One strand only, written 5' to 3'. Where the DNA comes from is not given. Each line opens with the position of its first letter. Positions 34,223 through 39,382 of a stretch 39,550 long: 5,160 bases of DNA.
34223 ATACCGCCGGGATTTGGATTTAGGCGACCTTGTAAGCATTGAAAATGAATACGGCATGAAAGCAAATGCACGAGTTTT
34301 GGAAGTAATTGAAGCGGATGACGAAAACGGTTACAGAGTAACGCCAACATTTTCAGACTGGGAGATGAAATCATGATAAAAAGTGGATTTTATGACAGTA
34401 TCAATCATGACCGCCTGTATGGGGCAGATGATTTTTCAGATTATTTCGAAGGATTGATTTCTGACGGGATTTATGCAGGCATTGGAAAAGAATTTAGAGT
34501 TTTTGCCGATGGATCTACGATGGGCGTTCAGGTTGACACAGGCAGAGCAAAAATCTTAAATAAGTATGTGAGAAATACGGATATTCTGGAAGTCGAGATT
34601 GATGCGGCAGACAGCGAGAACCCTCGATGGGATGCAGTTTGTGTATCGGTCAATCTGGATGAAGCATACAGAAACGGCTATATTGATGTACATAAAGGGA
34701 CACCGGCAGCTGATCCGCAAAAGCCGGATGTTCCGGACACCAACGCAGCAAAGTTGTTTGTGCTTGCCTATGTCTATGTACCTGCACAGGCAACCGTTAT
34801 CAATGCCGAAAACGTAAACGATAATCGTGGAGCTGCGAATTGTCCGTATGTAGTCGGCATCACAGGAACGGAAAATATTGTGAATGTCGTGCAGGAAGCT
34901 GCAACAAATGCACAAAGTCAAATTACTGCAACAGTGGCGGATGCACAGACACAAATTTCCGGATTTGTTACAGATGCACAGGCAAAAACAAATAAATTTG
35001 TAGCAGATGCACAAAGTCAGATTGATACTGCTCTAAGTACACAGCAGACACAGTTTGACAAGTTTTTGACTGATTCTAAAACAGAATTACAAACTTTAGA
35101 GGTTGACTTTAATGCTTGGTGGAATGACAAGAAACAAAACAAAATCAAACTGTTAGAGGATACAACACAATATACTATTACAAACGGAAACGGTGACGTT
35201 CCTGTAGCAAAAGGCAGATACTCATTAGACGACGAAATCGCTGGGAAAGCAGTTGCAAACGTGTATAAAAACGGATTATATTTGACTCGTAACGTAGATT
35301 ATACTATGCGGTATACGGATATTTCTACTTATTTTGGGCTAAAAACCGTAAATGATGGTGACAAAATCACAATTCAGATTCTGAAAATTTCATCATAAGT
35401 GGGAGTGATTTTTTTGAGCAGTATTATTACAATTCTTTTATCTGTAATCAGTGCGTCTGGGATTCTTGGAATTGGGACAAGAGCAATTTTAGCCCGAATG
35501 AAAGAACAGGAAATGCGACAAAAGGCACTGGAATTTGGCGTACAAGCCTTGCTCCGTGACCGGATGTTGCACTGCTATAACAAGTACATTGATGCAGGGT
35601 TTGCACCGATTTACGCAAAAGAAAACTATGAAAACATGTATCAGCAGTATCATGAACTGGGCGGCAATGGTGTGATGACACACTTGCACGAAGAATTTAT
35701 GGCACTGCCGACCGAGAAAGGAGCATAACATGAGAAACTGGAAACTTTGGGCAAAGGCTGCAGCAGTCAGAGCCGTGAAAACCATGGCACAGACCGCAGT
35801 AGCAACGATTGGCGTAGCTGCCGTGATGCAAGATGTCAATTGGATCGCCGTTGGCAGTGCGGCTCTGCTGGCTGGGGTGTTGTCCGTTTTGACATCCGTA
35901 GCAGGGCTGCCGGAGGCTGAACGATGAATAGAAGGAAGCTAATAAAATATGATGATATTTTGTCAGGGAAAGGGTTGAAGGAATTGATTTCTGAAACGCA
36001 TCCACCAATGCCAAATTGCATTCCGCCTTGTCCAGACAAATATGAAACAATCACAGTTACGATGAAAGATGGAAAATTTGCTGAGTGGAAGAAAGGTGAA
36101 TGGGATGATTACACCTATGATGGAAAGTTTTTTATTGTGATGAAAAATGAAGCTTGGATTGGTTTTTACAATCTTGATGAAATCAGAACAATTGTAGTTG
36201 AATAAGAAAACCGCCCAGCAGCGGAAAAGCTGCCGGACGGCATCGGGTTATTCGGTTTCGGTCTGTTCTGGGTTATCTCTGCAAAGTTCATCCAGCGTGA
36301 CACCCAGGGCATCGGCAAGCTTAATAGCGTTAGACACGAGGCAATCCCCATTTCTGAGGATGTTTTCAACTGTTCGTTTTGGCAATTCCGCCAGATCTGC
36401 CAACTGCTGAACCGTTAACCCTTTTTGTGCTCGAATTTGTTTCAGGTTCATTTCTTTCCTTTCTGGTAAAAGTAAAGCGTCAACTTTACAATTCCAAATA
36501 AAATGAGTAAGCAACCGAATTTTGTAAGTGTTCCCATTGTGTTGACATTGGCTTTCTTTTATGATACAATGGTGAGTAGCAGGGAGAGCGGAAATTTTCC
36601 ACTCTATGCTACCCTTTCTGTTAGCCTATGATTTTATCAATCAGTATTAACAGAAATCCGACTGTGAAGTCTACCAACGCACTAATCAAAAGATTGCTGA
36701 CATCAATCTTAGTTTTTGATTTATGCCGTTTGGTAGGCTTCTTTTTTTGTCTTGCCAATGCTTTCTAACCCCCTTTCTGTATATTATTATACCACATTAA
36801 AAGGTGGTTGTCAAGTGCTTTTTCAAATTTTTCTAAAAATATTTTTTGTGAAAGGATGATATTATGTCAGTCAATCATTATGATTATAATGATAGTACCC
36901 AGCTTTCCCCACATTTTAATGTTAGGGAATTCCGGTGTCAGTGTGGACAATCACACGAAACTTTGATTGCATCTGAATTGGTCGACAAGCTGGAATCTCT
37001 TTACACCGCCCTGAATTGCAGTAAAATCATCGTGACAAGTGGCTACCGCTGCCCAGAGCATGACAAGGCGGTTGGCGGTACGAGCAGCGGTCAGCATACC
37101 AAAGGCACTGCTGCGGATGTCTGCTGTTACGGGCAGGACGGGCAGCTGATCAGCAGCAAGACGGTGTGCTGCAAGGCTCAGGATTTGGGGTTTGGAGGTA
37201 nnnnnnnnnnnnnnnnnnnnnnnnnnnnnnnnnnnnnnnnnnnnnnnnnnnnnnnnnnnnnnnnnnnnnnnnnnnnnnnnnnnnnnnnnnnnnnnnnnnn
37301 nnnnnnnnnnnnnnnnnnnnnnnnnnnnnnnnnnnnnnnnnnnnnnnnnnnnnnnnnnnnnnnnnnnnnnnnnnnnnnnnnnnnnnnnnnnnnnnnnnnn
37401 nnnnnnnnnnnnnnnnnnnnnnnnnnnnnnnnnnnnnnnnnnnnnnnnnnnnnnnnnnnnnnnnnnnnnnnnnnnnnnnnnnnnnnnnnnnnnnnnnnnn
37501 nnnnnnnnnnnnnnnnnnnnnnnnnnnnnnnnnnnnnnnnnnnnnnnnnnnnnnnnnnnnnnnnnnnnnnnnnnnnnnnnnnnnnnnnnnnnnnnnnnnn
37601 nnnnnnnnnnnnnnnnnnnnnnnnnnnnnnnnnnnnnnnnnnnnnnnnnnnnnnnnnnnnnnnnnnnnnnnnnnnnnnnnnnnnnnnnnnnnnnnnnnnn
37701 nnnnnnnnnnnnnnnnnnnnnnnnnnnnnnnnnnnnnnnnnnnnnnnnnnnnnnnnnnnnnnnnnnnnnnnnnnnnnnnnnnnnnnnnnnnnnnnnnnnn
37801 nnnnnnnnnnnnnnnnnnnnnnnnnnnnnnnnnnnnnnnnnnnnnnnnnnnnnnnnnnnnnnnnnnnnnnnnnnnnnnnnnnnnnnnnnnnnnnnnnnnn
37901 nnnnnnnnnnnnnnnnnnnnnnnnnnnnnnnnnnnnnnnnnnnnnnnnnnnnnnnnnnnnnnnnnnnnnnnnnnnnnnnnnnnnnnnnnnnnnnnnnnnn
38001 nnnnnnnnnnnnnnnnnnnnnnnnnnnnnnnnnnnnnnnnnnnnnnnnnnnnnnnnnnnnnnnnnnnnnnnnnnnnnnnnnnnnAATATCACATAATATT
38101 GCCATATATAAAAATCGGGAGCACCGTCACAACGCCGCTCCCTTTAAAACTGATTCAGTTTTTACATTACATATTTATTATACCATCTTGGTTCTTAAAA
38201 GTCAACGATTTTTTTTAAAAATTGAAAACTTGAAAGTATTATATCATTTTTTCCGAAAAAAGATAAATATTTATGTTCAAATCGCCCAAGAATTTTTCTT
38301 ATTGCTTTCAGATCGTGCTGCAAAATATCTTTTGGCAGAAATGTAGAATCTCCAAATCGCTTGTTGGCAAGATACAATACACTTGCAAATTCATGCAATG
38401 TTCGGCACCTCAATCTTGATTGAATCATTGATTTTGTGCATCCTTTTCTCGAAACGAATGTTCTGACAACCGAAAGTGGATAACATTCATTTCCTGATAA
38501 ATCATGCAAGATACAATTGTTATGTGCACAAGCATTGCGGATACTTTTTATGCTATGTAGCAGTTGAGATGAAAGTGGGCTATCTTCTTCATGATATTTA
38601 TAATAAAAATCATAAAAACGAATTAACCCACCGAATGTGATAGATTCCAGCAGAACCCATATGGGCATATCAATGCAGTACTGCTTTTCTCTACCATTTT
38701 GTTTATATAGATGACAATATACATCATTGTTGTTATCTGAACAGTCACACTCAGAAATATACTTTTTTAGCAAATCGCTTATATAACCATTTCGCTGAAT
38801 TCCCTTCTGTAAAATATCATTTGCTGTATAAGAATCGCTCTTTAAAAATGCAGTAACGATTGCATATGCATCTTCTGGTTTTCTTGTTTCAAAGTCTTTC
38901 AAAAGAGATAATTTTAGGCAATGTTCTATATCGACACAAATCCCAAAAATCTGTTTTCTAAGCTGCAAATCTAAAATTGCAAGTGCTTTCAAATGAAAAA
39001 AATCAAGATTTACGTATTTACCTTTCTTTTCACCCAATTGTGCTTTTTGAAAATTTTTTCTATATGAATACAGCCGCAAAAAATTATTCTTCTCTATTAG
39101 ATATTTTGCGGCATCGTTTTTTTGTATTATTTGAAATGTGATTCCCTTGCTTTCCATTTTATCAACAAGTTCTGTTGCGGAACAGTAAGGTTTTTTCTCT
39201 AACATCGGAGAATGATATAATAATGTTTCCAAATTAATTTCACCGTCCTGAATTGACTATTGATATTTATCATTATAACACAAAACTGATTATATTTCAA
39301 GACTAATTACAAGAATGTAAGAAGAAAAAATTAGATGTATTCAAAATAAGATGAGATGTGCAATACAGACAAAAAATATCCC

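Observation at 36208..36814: Opposite-strand unit splitting the lysis cassette: face-to-face consensus promoters, a hidden 45-aa basic/TM peptide and an XRE gene (type I TA-like)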

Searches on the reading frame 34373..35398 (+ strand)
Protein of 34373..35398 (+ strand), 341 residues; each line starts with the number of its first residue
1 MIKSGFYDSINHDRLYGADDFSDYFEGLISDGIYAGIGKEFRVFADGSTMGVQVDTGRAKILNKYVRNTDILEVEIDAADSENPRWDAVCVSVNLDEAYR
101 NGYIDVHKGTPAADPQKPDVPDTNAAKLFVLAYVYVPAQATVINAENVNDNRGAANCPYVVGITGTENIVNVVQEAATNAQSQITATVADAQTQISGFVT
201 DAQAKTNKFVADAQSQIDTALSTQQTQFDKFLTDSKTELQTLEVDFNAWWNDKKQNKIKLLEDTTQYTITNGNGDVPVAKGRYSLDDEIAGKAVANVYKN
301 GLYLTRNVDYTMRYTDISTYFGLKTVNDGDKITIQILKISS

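Call 7: search_protein_families(library=pfam, proteins=[window:34373-35398:+], max_evalue=0.1)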
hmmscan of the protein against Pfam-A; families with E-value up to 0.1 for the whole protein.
window:34373-35398:+ (341 aa): 3 families
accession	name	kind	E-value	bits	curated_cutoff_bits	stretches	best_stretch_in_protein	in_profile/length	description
PF01442.23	Apolipoprotein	-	0.0094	16.1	90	1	173-229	64-164/190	Apolipoprotein A1/A4/E domain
PF16928.10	Inj_translocase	-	0.012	15.8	29.7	1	185-263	91-165/218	DNA/protein translocase of phage P22 injectosome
PF20813.2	FhbB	-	0.024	15.4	27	1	223-281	5-65/80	Factor H binding protein B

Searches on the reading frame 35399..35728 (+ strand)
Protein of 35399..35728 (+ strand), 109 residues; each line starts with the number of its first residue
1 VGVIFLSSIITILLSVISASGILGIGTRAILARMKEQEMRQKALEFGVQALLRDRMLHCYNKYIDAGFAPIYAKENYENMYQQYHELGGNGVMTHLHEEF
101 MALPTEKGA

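Call 7: search_protein_families(library=pfam, proteins=[window:35399-35728:+], max_evalue=0.1)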
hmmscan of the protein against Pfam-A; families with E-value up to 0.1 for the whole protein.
window:35399-35728:+ (109 aa): 0 families

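Call 24: search_protein_families(library=phrogs, proteins=[window:35399-35728:+], max_evalue=1)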
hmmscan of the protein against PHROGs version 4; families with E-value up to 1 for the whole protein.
window:35399-35728:+ (109 aa): 3 families
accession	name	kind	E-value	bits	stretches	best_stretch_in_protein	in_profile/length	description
phrog_4105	-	unknown function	5.7e-24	85.4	1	19-107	12-100/103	-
phrog_4257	-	unknown function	8.7e-12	46.4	1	29-107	57-135/138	-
phrog_13632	-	unknown function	0.28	12.6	1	74-100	87-110/119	-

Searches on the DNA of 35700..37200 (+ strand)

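Call 8: search_dna_similar(query=window:35700-37200:+, collection=phages, mode=distant, max_rows=30)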
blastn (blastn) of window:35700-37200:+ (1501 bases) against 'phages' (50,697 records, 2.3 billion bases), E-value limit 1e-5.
No match.

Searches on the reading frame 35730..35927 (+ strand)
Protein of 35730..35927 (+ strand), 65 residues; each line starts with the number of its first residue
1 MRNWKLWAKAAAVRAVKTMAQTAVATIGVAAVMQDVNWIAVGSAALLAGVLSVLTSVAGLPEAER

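Call 7: search_protein_families(library=pfam, proteins=[window:35730-35927:+], max_evalue=0.1)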
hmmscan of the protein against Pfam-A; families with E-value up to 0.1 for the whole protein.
window:35730-35927:+ (65 aa): 1 family
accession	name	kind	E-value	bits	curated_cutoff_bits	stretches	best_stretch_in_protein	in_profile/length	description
PF16945.10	Phage_r1t_holin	-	3.7e-15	56.2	26.9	1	7-59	4-57/72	Putative lactococcus lactis phage r1t holin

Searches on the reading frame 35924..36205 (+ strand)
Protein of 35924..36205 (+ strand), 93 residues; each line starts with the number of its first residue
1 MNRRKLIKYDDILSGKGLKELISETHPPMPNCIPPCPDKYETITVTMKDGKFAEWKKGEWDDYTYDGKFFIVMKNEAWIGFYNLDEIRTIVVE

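Call 7: search_protein_families(library=pfam, proteins=[window:35924-36205:+], max_evalue=0.1)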
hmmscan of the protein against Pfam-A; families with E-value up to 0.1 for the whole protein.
window:35924-36205:+ (93 aa): 1 family
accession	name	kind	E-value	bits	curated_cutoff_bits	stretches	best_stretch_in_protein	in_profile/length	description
PF13990.11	YjcZ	-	0.058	13.2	27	1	49-81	133-165/272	YjcZ-like protein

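Call 24: search_protein_families(library=phrogs, proteins=[window:35924-36205:+], max_evalue=1)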
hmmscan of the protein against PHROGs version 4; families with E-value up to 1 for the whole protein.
window:35924-36205:+ (93 aa): 0 families

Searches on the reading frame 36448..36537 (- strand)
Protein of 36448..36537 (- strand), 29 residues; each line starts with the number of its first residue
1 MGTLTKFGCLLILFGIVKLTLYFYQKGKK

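Call 24: search_protein_families(library=phrogs, proteins=[window:36448-36537:-], max_evalue=1)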
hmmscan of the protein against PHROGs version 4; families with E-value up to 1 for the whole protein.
window:36448-36537:- (29 aa): 0 families

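Call 25: search_protein_families(library=padloc, proteins=[window:36448-36537:-], max_evalue=1)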
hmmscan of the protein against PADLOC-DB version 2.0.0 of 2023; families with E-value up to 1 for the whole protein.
window:36448-36537:- (29 aa): 0 families

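Call 26: search_protein_families(library=ncbifam, proteins=[window:36448-36537:-], max_evalue=1)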
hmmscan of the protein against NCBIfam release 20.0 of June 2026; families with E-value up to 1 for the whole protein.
window:36448-36537:- (29 aa): 0 families

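Call 47: search_protein_families(library=pfam, proteins=[window:36451-36537:-], max_evalue=5)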
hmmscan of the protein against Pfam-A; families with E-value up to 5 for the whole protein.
seq(29 aa): 1 family
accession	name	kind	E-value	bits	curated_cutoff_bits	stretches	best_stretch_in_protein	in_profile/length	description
PF07811.17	TadE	-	0.13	12.9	22.9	1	10-26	15-31/43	TadE-like protein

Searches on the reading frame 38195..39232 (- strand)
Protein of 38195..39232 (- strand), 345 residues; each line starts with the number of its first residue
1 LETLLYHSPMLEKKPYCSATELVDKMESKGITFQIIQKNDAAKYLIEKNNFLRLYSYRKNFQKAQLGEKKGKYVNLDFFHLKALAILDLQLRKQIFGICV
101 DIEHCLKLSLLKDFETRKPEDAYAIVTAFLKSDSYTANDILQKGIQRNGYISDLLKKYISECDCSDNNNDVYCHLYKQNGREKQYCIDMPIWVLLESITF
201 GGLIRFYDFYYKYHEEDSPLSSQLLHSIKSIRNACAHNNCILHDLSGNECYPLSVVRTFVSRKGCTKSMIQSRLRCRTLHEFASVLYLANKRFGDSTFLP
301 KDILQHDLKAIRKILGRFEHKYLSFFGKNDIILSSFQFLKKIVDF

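Call 7: search_protein_families(library=pfam, proteins=[window:38195-39232:-], max_evalue=0.1)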
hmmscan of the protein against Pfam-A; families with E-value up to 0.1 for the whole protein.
window:38195-39232:- (345 aa): 2 families
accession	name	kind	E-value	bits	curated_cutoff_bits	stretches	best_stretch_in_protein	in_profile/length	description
PF07751.16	Abi_2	-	7.3e-24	85.5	25.6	1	46-241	3-182/184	Abi-like protein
PF00566.25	RabGAP-TBC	-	0.0022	18.1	25.2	1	118-215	106-195/216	Rab-GTPase-TBC domain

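Call 25: search_protein_families(library=padloc, proteins=[window:38195-39232:-], max_evalue=1)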
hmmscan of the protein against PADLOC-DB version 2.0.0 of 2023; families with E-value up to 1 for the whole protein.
window:38195-39232:- (345 aa): 1 family
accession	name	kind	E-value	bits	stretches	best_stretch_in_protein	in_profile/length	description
PDLC02344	AbiD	-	1.2e-18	65.8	1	12-241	3-205/277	AbiD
